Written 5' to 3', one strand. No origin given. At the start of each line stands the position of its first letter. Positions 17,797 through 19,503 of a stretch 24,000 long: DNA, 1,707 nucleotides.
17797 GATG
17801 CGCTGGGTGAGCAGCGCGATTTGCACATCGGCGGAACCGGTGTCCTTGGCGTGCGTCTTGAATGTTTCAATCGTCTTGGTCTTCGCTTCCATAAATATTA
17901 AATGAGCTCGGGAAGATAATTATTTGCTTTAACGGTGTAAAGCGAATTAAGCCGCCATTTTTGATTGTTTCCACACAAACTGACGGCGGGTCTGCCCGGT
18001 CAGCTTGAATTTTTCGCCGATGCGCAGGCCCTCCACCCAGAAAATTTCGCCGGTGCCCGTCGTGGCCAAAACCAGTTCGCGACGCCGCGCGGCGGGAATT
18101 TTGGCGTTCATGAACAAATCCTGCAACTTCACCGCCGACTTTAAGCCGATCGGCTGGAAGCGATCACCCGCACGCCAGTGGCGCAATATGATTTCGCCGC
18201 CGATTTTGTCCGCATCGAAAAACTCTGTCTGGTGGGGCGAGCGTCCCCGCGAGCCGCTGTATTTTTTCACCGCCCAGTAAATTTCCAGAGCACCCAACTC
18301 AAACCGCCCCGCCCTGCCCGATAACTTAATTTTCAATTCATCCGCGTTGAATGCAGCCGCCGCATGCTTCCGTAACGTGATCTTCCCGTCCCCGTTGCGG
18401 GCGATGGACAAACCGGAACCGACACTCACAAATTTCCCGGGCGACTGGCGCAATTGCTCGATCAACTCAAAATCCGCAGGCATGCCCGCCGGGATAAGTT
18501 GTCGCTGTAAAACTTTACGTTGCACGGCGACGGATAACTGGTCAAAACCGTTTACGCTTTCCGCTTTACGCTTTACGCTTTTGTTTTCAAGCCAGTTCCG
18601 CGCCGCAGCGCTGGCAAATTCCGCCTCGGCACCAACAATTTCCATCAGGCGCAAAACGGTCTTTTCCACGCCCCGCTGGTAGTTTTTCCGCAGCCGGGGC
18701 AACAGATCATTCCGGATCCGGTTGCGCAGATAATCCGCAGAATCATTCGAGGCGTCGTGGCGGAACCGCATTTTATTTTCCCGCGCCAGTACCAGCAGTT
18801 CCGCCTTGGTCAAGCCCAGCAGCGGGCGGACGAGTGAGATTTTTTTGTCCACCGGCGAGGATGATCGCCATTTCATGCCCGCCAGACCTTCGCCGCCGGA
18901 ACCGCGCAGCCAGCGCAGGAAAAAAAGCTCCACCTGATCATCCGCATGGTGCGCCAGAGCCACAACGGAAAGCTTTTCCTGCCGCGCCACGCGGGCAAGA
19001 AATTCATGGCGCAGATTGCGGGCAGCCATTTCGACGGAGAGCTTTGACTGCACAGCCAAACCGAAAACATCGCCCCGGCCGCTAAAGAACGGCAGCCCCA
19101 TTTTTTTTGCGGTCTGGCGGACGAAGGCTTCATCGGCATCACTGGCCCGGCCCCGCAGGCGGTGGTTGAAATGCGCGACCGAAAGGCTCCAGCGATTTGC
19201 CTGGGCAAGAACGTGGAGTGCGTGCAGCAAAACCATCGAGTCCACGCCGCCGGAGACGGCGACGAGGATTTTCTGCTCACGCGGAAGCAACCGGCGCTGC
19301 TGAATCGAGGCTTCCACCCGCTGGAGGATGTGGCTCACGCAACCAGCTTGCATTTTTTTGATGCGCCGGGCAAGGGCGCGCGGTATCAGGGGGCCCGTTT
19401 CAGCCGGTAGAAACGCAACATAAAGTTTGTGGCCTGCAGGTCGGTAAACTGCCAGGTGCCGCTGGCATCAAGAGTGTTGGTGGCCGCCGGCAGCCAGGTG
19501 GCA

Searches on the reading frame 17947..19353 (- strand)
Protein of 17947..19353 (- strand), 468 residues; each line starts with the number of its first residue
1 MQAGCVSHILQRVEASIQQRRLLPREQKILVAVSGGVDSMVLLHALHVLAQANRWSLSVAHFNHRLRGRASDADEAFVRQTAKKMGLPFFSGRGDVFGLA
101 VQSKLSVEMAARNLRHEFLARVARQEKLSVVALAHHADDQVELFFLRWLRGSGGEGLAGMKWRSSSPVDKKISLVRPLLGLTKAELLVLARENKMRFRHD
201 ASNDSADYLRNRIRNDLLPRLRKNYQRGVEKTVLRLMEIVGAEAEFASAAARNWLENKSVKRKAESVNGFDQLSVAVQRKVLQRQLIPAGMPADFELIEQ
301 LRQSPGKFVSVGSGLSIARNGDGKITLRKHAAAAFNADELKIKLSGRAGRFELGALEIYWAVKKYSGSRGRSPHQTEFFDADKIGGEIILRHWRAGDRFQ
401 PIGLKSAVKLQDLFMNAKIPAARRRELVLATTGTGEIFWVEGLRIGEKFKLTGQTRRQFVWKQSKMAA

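Call 8: search_protein_families(library=pfam, proteins=[window:17947-19353:-], max_evalue=0.01)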
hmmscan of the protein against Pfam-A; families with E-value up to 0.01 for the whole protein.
window:17947-19353:- (468 aa): 2 families
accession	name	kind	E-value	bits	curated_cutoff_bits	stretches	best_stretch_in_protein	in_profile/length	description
PF01171.26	ATP_bind_3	-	1.7e-52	178.2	27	1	28-215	1-181/182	PP-loop family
PF11734.13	TilS_C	-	4.6e-10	39.2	22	1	390-456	3-68/74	TilS substrate C-terminal domain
